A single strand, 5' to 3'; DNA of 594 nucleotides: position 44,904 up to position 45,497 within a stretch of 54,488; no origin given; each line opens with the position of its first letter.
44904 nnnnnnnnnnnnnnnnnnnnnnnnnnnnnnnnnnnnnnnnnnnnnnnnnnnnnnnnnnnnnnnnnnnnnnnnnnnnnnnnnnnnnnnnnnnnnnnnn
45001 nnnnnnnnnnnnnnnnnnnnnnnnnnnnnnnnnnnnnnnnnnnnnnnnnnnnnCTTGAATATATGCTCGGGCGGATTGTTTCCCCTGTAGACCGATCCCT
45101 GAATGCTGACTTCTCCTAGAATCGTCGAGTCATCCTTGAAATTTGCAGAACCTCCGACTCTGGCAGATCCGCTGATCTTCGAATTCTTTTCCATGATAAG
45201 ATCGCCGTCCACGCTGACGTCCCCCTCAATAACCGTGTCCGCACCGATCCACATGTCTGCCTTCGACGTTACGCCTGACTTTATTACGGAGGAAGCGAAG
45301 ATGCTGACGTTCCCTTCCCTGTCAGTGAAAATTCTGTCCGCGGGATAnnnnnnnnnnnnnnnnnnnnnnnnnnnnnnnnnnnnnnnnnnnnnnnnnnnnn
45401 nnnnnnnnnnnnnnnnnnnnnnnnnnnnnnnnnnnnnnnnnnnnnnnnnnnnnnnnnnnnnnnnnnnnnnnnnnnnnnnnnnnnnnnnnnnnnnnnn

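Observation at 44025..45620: Three-part fusion: bactofilin-like beta-helix, DUF835 and coiled coil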

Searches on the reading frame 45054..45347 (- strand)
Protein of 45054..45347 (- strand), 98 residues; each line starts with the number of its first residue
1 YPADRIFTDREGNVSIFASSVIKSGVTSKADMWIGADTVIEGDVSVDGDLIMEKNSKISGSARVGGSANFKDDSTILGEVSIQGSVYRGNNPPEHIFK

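Call 33: search_solved_structures(query=A3, max_evalue=10, show_alignments=3)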
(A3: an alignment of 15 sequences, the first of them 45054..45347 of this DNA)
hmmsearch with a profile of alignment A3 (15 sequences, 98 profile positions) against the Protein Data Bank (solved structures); distinct sequences matched with E-value up to 10: 43.
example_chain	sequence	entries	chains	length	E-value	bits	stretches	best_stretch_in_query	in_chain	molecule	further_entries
2f9c_A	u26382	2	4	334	4.8e-05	26.8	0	9-75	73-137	Hypothetical protein YDCK | Putative transferase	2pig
3hsq_A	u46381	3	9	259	8.9e-05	26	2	16-76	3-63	Acyl-[acyl-carrier-protein]--UDP-N-acetylglucosamine O-acyltransferase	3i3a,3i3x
4e75_A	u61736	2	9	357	0.00036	24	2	18-85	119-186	UDP-3-O-acylglucosamine N-acyltransferase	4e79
3fs8_A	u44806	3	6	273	0.0016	22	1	24-91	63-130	QdtC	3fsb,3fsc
7ar9_z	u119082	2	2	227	0.0077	19.8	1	16-90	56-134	CA3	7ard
2ggo_A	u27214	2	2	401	0.011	19.2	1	10-69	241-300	401aa long hypothetical glucose-1-phosphate thymidylyltransferase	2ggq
4r36_A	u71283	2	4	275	0.011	19.2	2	13-80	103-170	Putative acyl-[acyl-carrier-protein]--UDP-N-acetylglucosamine O-acyltransferase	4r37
5z09_A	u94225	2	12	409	0.011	19.2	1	10-69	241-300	Dual sugar-1-phosphate nucleotidylyltransferase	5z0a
5jxx_A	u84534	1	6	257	0.022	18.3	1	15-80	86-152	Acyl-[acyl-carrier-protein]--UDP-N-acetylglucosamine O-acyltransferase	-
3r0s_A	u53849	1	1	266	0.034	17.7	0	13-85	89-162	Acyl-[acyl-carrier-protein]--UDP-N-acetylglucosamine O-acyltransferase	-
8e62_A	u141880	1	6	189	0.043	17.4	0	18-75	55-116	UDP-N-acetylglucosamine acyltransferase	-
4mzu_A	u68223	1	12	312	0.069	16.7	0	33-81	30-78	WxcM-like protein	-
3ljy_A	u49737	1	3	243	0.094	16.3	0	48-81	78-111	putative adhesin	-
1xhd_A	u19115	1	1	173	0.1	16.1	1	10-50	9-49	putative acetyltransferase/acyltransferase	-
8vr6_A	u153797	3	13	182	0.11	16.1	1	14-66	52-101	Acetyltransferase, putative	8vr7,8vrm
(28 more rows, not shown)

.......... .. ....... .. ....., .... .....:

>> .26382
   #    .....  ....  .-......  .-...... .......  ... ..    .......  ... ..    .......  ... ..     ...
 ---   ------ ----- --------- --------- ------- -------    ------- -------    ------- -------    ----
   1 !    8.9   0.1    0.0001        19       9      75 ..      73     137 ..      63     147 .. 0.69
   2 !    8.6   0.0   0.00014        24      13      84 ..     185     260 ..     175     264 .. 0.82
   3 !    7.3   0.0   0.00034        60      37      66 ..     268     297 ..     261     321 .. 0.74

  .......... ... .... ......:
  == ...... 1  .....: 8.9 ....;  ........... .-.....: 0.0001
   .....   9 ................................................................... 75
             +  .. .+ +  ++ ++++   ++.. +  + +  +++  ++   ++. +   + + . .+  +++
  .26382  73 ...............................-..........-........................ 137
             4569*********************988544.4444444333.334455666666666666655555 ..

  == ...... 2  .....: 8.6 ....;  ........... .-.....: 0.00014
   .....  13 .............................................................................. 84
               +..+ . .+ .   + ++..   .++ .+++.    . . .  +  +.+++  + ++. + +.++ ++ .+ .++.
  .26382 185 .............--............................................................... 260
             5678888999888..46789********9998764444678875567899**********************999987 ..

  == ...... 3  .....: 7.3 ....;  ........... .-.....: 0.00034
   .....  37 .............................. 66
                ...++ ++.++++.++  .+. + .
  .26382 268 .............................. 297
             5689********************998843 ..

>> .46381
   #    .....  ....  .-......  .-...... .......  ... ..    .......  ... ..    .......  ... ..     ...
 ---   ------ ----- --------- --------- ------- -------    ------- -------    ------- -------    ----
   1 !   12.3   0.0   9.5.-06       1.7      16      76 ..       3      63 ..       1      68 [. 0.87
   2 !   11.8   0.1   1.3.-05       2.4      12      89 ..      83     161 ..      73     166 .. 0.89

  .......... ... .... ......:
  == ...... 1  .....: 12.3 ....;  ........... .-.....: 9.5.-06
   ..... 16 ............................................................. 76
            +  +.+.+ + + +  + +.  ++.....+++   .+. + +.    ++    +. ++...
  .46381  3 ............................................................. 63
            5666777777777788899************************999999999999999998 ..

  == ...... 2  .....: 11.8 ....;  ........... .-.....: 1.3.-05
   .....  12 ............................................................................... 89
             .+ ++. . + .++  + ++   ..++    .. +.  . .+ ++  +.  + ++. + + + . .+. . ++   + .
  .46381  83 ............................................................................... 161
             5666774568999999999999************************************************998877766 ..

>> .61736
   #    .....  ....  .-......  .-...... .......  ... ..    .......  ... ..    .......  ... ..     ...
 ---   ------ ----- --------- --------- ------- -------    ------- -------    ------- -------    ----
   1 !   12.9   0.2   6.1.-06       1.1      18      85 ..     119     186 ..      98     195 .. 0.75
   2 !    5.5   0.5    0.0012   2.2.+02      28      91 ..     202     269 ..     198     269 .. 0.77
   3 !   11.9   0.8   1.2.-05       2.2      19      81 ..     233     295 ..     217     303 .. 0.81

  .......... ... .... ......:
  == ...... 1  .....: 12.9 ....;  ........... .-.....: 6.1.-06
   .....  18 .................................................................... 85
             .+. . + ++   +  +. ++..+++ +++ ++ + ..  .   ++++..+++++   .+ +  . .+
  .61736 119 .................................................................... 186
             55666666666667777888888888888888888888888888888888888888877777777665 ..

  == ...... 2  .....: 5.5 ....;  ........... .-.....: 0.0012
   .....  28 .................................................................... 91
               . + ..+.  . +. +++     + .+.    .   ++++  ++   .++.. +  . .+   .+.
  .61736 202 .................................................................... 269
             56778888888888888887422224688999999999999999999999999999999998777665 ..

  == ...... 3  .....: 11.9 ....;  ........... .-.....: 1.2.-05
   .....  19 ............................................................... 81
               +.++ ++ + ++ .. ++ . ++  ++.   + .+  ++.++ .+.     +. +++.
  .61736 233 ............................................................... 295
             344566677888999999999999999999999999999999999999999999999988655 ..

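Call 37: predict_structure(alignment_id=A3)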
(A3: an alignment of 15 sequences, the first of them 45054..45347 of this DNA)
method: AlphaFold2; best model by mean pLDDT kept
length: 98 residues; sequences in the alignment: 15
mean_pLDDT: 91.2   pTM: 0.82
mean pLDDT of the five models: 91.2, 90.4, 90.0, 89.6, 89.5
residues with pLDDT >= 90: 82; 70-90: 4; 50-70: 10; < 50: 2
segments of 3 or more residues with pLDDT < 50: none
pLDDT, mean of each block of 10 residues (from residue 1): 77 95 96 97 97 97 97 96 91 64
secondary structure, 60 per line:
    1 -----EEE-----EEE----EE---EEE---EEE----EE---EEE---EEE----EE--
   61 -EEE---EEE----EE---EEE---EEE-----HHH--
elements in order: E6-8 E14-16 E26-28 E32-34 E44-46 E50-52 E62-64 E68-70 E80-82 E86-88

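Call 39: fold_search(model_id=the predicted structure, library=pdb)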
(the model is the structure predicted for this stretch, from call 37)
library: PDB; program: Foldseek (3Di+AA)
matches with E <= 10: 140; with E <= 0.001: 0
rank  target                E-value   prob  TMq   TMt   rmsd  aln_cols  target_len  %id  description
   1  4v02_D                1.4e-01  0.23  0.31  0.27  11.5        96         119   16  MinC:MinD cell division protein complex, Aquifex aeolicus (released 2015-01-14)
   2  8enq_A                1.7e-01  0.11  0.20  0.18  11.9       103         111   10  E. coli CsgA fibril (218-pixel box size) (released 2023-10-04)
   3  3bfp                  2.2e-01  0.03  0.12  0.09  11.6       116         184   14  Crystal Structure of apo-PglD from Campylobacter jejuni (released 2008-01-22)
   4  6qvi_A                2.4e-01  0.13  0.32  0.09  11.7       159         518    8  Crystal structure of competence-associated pilin ComZ from Thermus thermophilus (released 2019-05-29)
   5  6qvi_C                3.2e-01  0.18  0.35  0.08  13.3       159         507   10  Crystal structure of competence-associated pilin ComZ from Thermus thermophilus (released 2019-05-29)
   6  8x0z                  3.6e-01  0.72  0.50  0.24   8.0       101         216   10  Crystal structure of A101C/A120C mutant of FfIBP (released 2024-11-13)
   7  6ria_1                4.1e-01  0.23  0.38  0.40   6.8        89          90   13  Bactofilin from Thermus thermophilus, F105R mutant crystal structure (released 2019-07-17)
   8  8jle_A                4.4e-01  0.03  0.18  0.18  12.4       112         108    7  Cryo-EM structure of SV2A LD4 in complex with BoNT/A2 Hc in the SV2A-levetiracetam-BoNT/A2 Hc complex (released 2024-05-01)
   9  3pet_A                4.7e-01  0.35  0.40  0.23   4.7        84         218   20  Crystal structure of a putative adhesin (BF0245) from Bacteroides fragilis NCTC 9343 at 2.07 A resolution (released 2011-02-09)
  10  5nxk_A                4.7e-01  0.07  0.24  0.11  14.1       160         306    9  L. reuteri 53608 SRRP (released 2018-03-21)
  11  5kkd_B                4.9e-01  0.11  0.29  0.17  12.2       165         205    8  Truncated hemolysin A Y134A from P. mirabilis at 2.1 Angstroms resolution crystallized in a high salt condition (released 2017-03-22)
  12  4nu2                  5.3e-01  0.33  0.40  0.20   9.4       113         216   13  Crystal structure of an ice-binding protein (FfIBP) from the Antarctic bacterium, Flavobacterium frigoris PS1 (released 2014-04-16)
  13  4nu3_A                5.6e-01  0.12  0.29  0.15   9.4       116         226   15  Crystal structure of mFfIBP, a capping head region swapped mutant of ice-binding protein (released 2014-04-16)
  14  6n2b_B                6.0e-01  0.08  0.26  0.11   9.5       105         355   13  The Crystal Structure of Caldicellulosiruptor kristjanssonii Tapirin C-terminal domain (released 2018-12-19)
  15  1k8f_A                6.0e-01  0.06  0.26  0.21  11.2       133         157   16  CRYSTAL STRUCTURE OF THE HUMAN C-TERMINAL CAP1-ADENYLYL CYCLASE ASSOCIATED PROTEIN (released 2003-07-01)
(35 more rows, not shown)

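Call 51: search_protein_representatives(alignment_id=A3)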
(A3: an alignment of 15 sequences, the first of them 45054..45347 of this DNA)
Query: 15 sequences, 98 profile positions. Proteins with E-value up to 0.001 (for the whole library): 3196; up to 1e-10: 301; up to 1e-30: 10. The best 150 are listed.
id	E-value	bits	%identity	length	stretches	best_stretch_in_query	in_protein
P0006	3.8e-43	161.9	-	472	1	2-98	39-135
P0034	2.0e-40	153.1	-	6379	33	12-90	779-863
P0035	1.1e-38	147.5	-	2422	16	11-90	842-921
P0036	2.9e-36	139.8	-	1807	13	14-87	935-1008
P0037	3.4e-36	139.6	-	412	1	4-98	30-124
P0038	4.9e-35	135.9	-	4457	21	12-86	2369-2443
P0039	9.0e-35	135.0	-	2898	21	10-87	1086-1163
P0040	1.4e-34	134.4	-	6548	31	12-90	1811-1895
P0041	1.0e-32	128.4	-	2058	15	14-87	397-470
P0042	1.2e-32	128.2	-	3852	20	14-90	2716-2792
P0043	1.3e-30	121.7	-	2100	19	11-88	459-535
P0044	3.8e-30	120.2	-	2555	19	11-85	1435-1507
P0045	1.7e-28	114.9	-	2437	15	14-91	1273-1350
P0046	2.0e-28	114.7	-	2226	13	21-87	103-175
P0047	8.1e-28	112.7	-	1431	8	19-85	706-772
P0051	1.4e-25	105.5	-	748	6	10-86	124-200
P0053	5.2e-25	103.7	-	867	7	24-85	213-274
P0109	1.5e-16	76.6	-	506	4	13-89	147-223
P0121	1.1e-15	73.8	-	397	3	23-83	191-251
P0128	2.4e-15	72.7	-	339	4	12-85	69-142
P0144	1.1e-14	70.6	-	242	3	12-86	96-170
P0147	1.2e-14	70.5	-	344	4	25-85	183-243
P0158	2.6e-14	69.4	-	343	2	8-91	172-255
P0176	1.0e-13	67.5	-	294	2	11-92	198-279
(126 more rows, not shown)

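Call 52: search_protein_families(library=pfam, proteins=[P0036, P0051, P0053, P0109, P0128, P0144, P0147, P0158, P0176, P0121], max_evalue=0.001)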
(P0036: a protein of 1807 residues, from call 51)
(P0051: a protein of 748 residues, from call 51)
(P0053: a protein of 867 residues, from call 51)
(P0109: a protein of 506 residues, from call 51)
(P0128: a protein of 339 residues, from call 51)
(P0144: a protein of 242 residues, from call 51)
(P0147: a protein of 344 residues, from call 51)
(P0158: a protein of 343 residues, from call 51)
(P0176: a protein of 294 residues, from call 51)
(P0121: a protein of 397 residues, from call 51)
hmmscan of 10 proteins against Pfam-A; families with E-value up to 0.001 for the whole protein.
P0036 (1807 aa): 4 families
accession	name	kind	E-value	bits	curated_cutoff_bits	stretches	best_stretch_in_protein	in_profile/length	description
PF04519.19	Bactofilin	-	8.6e-36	122.6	27.9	3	901-1001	3-97/98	Polymer-forming cytoskeletal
PF16241.10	DUF4900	-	1.4e-11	45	29.4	0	1068-1098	55-85/89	Domain of unknown function (DUF4900)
PF25084.1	LbH_EIF2B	-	7.5e-09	36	54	0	1054-1159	3-101/105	EIF2B subunit epsilon LbH domain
PF12995.12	DUF3879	-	2.4e-05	24.5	27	0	864-898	100-134/181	Domain of unknown function, E. rectale Gene description (DUF3879)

P0051 (748 aa): 2 families
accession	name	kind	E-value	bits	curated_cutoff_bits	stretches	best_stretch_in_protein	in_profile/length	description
PF13385.13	Laminin_G_3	-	2.7e-33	115.7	27.6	1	499-646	5-150/151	Concanavalin A-like lectin/glucanases superfamily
PF04519.19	Bactofilin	-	1.7e-16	60.7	27.9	3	148-247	3-96/98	Polymer-forming cytoskeletal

P0053 (867 aa): 2 families
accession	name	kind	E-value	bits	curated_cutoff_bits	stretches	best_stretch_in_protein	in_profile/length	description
PF04519.19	Bactofilin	-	4.4e-16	59.4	27.9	0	479-566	6-82/98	Polymer-forming cytoskeletal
PF08530.16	PepX_C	-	0.00049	20.5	22.5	0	201-287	27-109/217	X-Pro dipeptidyl-peptidase C-terminal non-catalytic domain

P0109 (506 aa): 4 families
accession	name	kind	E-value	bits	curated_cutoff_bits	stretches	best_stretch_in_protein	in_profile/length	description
PF04519.19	Bactofilin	-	7.2e-13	49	27.9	1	145-242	4-95/98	Polymer-forming cytoskeletal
PF13884.11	Peptidase_S74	-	1.3e-09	38.7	22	1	410-463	1-57/58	Chaperone of endosialidase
PF20597.4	pAdhesive_15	-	8.7e-05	23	23.8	0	46-113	19-83/254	Putative Ice-binding-like adhesive domain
PF20854.2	LED_rpt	-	0.0007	19.9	59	0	80-206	47-173/176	LED repeat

P0128 (339 aa): 3 families
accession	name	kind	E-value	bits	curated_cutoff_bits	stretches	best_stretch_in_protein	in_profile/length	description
PF18836.7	B_solenoid_ydck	-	2.1e-35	118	30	2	173-189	1-17/17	YdcK Beta solenoid repeat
PF00132.30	Hexapep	-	1.7e-09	37.4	27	0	77-104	8-35/36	Bacterial transferase hexapeptide (six repeats)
PF04519.19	Bactofilin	-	1.5e-07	32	27.9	0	91-172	3-79/98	Polymer-forming cytoskeletal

P0144 (242 aa): 3 families
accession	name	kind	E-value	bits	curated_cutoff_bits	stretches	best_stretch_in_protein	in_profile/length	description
PF00132.30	Hexapep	-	8.2e-09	35.2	27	0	98-130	2-34/36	Bacterial transferase hexapeptide (six repeats)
PF18836.7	B_solenoid_ydck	-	2.7e-07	30.4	30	0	110-125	1-16/17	YdcK Beta solenoid repeat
PF04519.19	Bactofilin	-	0.00013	22.6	27.9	0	69-132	36-95/98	Polymer-forming cytoskeletal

P0147 (344 aa): 3 families
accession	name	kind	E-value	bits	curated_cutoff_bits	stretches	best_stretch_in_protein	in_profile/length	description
PF04519.19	Bactofilin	-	6.4e-10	39.6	27.9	2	143-220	24-97/98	Polymer-forming cytoskeletal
PF11999.13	Ice_binding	-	1.1e-05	25.6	28.7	1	186-231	159-205/208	Ice-binding-like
PF10833.13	DUF2572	-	0.00013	22.2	23.8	0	197-234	154-191/219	Protein of unknown function (DUF2572)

P0158 (343 aa): 1 family
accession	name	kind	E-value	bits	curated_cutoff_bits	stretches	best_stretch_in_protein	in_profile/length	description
PF04519.19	Bactofilin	-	2.6e-17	63.3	27.9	2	236-334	5-97/98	Polymer-forming cytoskeletal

P0176 (294 aa): 2 families
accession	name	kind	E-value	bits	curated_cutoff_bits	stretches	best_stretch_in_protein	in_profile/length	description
PF04519.19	Bactofilin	-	7.3e-13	49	27.9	1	154-230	24-96/98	Polymer-forming cytoskeletal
PF11999.13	Ice_binding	-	0.00098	19.3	28.7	1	216-261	160-206/208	Ice-binding-like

P0121 (397 aa): 4 families
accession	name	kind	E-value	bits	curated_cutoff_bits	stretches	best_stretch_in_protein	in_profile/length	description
PF00132.30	Hexapep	-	4.7e-08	32.8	27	0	94-129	1-36/36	Bacterial transferase hexapeptide (six repeats)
PF18836.7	B_solenoid_ydck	-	1.8e-06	27.8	30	0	224-238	1-15/17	YdcK Beta solenoid repeat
PF04519.19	Bactofilin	-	3.9e-05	24.2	27.9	0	194-254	29-86/98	Polymer-forming cytoskeletal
PF25084.1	LbH_EIF2B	-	0.00025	21.5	54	0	207-252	40-83/105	EIF2B subunit epsilon LbH domain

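Call 54: search_protein_families(library=pfam, alignment_id=A4, max_evalue=0.001)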
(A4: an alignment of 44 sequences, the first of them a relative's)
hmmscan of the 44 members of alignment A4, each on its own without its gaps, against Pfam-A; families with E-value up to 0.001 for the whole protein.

A. member 1, P0037 (412 aa): 2 families
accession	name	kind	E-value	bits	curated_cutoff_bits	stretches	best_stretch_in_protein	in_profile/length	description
PF05763.18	DUF835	-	1.9e-32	112.3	33.1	1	161-294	3-134/136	Protein of unknown function (DUF835)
PF04519.19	Bactofilin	-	0.00081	20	27.9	0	38-109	17-83/98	Polymer-forming cytoskeletal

B. families by the number of members that match (of 44 scanned): 39 families (the first 25 are shown)
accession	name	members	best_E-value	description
PF04519.19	Bactofilin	41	1.3e-30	Polymer-forming cytoskeletal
PF25084.1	LbH_EIF2B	11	7.3e-11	EIF2B subunit epsilon LbH domain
PF00132.30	Hexapep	6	4.2e-10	Bacterial transferase hexapeptide (six repeats)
PF11999.13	Ice_binding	6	1.7e-09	Ice-binding-like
PF05662.19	YadA_stalk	5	3.7e-13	Coiled stalk of trimeric autotransporter adhesin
PF03895.21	YadA_anchor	5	7.2e-13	YadA-like membrane anchor domain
PF18836.7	B_solenoid_ydck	4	2.1e-35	YdcK Beta solenoid repeat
PF20597.4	pAdhesive_15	3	8.2e-10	Putative Ice-binding-like adhesive domain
PF20854.2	LED_rpt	3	8.1e-05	LED repeat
PF07484.17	Collar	2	8.6e-22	Phage Tail Collar Domain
PF13884.11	Peptidase_S74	2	5.9e-11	Chaperone of endosialidase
PF00395.25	SLH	2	5.1e-10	S-layer homology domain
PF07963.17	N_methyl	2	2.8e-06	Prokaryotic N-terminal methylation motif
PF01723.21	Chorion_1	2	3e-05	Chorion protein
PF10833.13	DUF2572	2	0.00012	Protein of unknown function (DUF2572)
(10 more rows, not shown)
